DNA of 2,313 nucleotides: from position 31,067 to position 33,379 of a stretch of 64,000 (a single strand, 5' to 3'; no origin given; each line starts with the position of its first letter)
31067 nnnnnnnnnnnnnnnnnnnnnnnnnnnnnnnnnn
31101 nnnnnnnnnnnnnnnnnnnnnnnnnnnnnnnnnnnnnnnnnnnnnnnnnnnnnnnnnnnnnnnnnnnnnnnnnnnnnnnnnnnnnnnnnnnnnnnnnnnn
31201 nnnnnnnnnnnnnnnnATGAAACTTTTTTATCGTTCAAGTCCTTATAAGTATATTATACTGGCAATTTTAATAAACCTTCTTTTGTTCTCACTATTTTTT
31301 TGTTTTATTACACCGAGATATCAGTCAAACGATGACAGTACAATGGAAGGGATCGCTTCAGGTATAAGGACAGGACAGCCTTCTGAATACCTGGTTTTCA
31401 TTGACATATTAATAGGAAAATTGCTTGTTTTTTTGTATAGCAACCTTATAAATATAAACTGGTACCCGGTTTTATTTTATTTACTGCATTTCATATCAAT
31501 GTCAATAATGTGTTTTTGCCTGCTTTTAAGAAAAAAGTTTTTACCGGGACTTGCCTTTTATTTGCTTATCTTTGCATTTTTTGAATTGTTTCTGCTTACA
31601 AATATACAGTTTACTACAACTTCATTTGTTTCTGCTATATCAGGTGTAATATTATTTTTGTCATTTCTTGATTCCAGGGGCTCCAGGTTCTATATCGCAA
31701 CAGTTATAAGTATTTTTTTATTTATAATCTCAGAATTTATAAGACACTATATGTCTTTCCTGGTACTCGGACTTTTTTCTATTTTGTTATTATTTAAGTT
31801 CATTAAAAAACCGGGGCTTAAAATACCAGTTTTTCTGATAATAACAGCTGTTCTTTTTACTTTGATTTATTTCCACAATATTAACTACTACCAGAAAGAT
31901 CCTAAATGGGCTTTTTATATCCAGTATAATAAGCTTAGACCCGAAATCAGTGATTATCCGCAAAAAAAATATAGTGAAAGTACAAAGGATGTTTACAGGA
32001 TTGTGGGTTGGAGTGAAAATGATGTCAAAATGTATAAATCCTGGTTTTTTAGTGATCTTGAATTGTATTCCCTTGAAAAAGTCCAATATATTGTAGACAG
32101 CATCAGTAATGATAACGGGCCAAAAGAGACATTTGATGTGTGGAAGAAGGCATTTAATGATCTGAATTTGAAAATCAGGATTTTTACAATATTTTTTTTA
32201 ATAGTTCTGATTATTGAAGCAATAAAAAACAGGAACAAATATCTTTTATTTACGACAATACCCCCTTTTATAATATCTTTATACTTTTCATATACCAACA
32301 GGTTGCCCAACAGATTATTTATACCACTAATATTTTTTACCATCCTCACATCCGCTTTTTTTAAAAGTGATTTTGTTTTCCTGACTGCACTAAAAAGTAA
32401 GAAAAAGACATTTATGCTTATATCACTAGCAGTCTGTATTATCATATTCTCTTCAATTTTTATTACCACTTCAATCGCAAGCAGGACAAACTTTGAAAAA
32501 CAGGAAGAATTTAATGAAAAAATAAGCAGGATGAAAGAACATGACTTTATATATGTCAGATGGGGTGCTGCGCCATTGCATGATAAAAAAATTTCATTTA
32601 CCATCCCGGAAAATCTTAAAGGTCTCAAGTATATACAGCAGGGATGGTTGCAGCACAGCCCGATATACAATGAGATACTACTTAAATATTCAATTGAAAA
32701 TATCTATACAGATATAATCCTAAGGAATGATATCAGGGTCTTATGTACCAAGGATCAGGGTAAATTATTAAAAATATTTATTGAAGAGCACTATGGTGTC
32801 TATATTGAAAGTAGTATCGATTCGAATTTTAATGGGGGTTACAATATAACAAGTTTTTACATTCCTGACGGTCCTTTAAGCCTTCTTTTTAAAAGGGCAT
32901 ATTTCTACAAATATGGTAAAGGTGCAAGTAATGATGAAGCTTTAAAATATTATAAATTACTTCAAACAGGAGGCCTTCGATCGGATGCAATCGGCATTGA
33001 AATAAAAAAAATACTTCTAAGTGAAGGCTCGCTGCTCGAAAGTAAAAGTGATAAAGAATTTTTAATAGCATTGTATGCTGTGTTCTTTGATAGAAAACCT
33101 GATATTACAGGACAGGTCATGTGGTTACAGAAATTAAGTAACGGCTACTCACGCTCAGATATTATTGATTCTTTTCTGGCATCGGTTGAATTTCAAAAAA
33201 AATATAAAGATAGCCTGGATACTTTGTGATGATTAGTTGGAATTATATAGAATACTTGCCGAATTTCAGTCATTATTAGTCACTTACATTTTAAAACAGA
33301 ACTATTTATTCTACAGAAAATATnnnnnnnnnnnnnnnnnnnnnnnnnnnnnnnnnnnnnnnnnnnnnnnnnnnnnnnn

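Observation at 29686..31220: BKACE-family (beta-keto acid cleavage) enzyme paired with a NeuD/PglD-like acetyltransferase inside a glycan locus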

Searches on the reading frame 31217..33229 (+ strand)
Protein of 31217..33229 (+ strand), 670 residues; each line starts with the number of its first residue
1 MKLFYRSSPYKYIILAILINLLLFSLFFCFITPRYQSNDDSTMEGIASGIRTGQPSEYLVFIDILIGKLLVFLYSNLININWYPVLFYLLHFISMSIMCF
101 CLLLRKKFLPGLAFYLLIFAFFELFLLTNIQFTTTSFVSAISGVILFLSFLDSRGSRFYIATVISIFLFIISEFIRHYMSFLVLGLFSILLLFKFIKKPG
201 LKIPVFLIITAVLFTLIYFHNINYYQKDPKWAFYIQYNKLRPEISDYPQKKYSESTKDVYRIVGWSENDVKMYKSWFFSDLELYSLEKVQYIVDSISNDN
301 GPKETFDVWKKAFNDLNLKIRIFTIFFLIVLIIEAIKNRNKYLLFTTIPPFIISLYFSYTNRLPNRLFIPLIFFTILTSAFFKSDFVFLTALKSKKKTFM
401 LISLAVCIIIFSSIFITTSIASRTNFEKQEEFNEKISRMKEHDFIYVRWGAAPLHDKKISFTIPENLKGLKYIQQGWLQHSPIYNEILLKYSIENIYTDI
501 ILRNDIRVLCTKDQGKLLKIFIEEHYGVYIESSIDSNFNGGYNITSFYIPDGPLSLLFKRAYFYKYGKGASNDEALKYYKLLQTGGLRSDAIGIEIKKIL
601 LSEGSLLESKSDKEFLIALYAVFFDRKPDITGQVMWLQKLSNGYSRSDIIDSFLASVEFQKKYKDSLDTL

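Call 3: search_protein_families(library=pfam, proteins=[window:31217-33229:+], max_evalue=0.01)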
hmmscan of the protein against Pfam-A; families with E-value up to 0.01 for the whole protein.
window:31217-33229:+ (670 aa): 1 family
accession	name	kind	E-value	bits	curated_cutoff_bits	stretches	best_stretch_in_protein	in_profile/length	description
PF13946.11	DUF4214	-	1.7e-13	50.9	23.2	1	610-662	18-71/72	Domain of unknown function (DUF4214)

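Call 7: search_protein_families(library=ncbifam, proteins=[window:31217-33229:+], max_evalue=0.001)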
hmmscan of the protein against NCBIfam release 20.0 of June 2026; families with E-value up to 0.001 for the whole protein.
window:31217-33229:+ (670 aa): 0 families

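Call 50: find_homologous_proteins(query=window:31217-33229:+)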
Query window:31217-33229:+ (670 aa): 26 proteins with E <= 0.001 among 8000 candidates.
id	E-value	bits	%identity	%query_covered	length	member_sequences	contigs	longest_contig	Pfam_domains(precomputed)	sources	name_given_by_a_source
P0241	0.0e+0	1469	100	100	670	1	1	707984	PF13946.12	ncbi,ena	-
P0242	1.5e-210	719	60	82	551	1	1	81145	-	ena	-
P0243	7.1e-176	605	54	81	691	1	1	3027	-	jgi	-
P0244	1.0e-163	565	42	99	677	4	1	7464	PF13946.12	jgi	-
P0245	1.5e-146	508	47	78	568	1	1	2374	-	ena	-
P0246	2.2e-146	507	46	79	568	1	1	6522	-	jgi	-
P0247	7.6e-138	479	43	80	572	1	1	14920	-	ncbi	-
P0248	8.9e-138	479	44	77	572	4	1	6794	-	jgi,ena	-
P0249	1.3e-136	475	44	80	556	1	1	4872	-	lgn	-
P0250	1.3e-135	472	44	77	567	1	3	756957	-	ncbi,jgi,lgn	-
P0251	1.6e-132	461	44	79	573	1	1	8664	-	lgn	-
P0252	4.4e-128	447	42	80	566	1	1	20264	-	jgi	-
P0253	1.8e-113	398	41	81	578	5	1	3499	-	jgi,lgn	-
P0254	1.6e-105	372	47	56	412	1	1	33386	-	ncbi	ncbi:MAG: hypothetical protein WC549_02925, partial [Actinomycetota bacterium]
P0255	9.3e-92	327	35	76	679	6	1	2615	-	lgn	-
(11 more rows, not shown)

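Call 54: find_encoding_contigs(protein=P0242, flank=10000, max_places=2)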
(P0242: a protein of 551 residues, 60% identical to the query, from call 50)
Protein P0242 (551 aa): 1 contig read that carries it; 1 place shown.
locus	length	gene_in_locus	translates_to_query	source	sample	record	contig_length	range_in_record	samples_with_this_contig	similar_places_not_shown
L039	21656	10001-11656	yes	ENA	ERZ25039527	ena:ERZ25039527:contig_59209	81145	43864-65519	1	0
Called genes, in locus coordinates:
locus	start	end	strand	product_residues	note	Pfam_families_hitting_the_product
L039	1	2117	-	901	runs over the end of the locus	PF00082:Peptidase_S8, PF01833:TIG (weak)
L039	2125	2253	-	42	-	-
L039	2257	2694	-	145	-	-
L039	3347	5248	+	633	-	-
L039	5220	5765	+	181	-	PF09586:YfhO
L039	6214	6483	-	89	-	PF03706:LPG_synthase_TM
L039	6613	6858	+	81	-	-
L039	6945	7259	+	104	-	PF05853:BKACE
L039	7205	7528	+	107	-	PF05853:BKACE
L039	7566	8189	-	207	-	PF13847:Methyltransf_31, PF08241:Methyltransf_11 (faint), PF08242:Methyltransf_12, PF13649:Methyltransf_25 (weak)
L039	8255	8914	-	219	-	PF25084:LbH_EIF2B, PF25087:GMPPB_C (faint), PF00132:Hexapep, PF14602:Hexapep_2 (faint), PF00132:Hexapep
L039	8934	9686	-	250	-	PF08889:WbqC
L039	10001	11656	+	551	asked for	-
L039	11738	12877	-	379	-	PF01041:DegT_DnrJ_EryC1, PF00155:Aminotran_1_2 (weak), PF00266:Aminotran_5 (weak)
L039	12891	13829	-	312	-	PF00535:Glycos_transf_2, PF10111:Glyco_tranf_2_2 (weak), PF13641:Glyco_tranf_2_3 (weak)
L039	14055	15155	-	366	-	PF00534:Glycos_transf_1, PF13692:Glyco_trans_1_4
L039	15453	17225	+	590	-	-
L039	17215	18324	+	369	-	PF13692:Glyco_trans_1_4 (weak), PF00534:Glycos_transf_1 (weak)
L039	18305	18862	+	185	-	PF13302:Acetyltransf_3 (weak)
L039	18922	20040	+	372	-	PF01041:DegT_DnrJ_EryC1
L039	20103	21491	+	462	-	PF00070:Pyr_redox (faint), PF00743:FMO-like (weak), PF00890:FAD_binding_2 (faint), PF01266:DAO, PF01593:Amino_oxidase, PF07992:Pyr_redox_2 (weak), PF12831:FAD_oxidored (weak), PF13450:NAD_binding_8, +1 more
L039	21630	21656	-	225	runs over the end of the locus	-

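Call 60: predict_structure(alignment_id=A1)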
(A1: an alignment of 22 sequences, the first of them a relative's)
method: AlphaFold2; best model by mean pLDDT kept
length: 670 residues; sequences in the alignment: 22
mean_pLDDT: 87.7   pTM: 0.82
mean pLDDT of the five models: 87.7, 87.5, 87.2, 85.9, 85.2
residues with pLDDT >= 90: 416; 70-90: 191; 50-70: 45; < 50: 18
segments of 3 or more residues with pLDDT < 50: 1-7, 386-390, 585-587
pLDDT, mean of each block of 10 residues (from residue 1): 50 93 97 92 92 90 95 94 97 97 86 94 95 96 95 91 95 93 92 90 93 91 95 95 90 95 96 94 94 90 92 93 92 86 90 94 91 93 58 68 92 96 94 94 93 90 89 92 94 88 91 95 79 90 88 67 66 53 52 79 78 88 85 88 91 86 68
secondary structure, 60 per line:
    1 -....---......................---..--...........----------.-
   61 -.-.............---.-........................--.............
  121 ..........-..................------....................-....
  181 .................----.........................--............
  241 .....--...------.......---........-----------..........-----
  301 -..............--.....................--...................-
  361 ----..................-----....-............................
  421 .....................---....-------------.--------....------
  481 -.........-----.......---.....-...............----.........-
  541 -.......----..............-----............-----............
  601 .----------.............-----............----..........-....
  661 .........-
elements in order: H2-5 H9-30 H38-48 H64-76 H82-105 H108-128 H132-149 H156-175 H177-197 H202-226 H229-245 H257-263 H267-274 H286-295 H302-315 H318-338 H341-359 H365-382 H388-391 H393-441 E445-448 E471-474 H482-490 H496-502 E506-510 H512-526 E531-539 E542-548 H553-566 H572-583 H589-601 H612-624 H630-641 H646-655 H657-669

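Call 62: fold_search(model_id=the predicted structure, library=pdb)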
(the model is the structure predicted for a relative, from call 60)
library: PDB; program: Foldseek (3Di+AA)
matches with E <= 10: 195; with E <= 0.001: 5
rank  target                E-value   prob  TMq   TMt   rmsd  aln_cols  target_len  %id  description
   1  5ezm                  1.5e-04  1.00  0.35  0.41  18.2       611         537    9  Crystal Structure of ArnT from Cupriavidus metallidurans in the apo state (released 2016-02-17)
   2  5f15                  3.1e-04  1.00  0.41  0.49  13.2       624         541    8  Crystal Structure of ArnT from Cupriavidus metallidurans bound to Undecaprenyl phosphate (released 2016-02-17)
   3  5ogl_A                4.2e-04  1.00  0.38  0.36  15.1       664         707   11  Structure of bacterial oligosaccharyltransferase PglB in complex with an acceptor peptide and an lipid-linked oligosac (released 2017-10-25)
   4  3rce_A                6.4e-04  1.00  0.36  0.35  16.1       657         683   10  Bacterial oligosaccharyltransferase PglB (released 2011-06-15)
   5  6gxc_A                6.4e-04  1.00  0.31  0.30  12.1       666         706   12  Bacterial oligosaccharyltransferase PglB in complex with an inhibitory peptide and a reactive lipid-linked oligosaccha (released 2018-11-14)
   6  9s6t_A                1.0e-03  1.00  0.41  0.53  10.4       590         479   11  Ternary cryo-EM structure of chicken ALG12 with Dol25-PP-GlcNAc2Man7, Dol25-P-Man, and Fab (released 2026-03-18)
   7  7zli_A                1.6e-03  1.00  0.34  0.34  14.9       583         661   10  Cryo-EM structure of C-mannosyltransferase CeDPY19, in complex with Dol25-P-Man and bound to CMT2-Fab and anti-Fab nan (released 2023-01-11)
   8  7e9s_A                1.7e-02  1.00  0.38  0.31  14.0       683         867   10  Archaeal oligosaccharyltransferase AglB from Archaeoglobus fulgidus in complex with an inhibitory peptide and a dolich (released 2021-09-08)
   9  3waj                  2.3e-02  0.99  0.37  0.32  14.8       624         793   12  Crystal structure of the Archaeoglobus fulgidus oligosaccharyltransferase (O29867_ARCFU) complex with Zn and sulfate (released 2013-10-30)
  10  8if8_B                5.0e-02  0.98  0.37  0.40  11.0       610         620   10  Arabinosyltransferase AftA (released 2023-05-31)
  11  6s7o_A                6.5e-02  0.97  0.37  0.38  14.2       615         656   11  Cryo-EM structure of human oligosaccharyltransferase complex OST-A (released 2019-12-18)
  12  6w98_A                6.5e-02  0.66  0.25  0.16  15.6       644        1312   11  Single-Particle Cryo-EM Structure of Arabinofuranosyltransferase AftD from Mycobacteria (released 2020-05-13)
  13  7oci_F                7.8e-02  0.93  0.34  0.35  14.4       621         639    9  Cryo-EM structure of yeast Ost6p containing oligosaccharyltransferase complex (released 2022-02-16)
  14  3nph                  8.5e-02  1.00  0.13  0.55   4.5       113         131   17  Crystal structure of the pfam00427 domain from Synechocystis sp. PCC 6803 (released 2011-06-29)
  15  9s6u_A                1.2e-01  0.94  0.33  0.39  10.2       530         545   10  Ternary cryo-EM structure of human ALG9 with Dol25-PP-GlcNAc2Man8, Dol25-P-Man and Fab (released 2026-03-18)
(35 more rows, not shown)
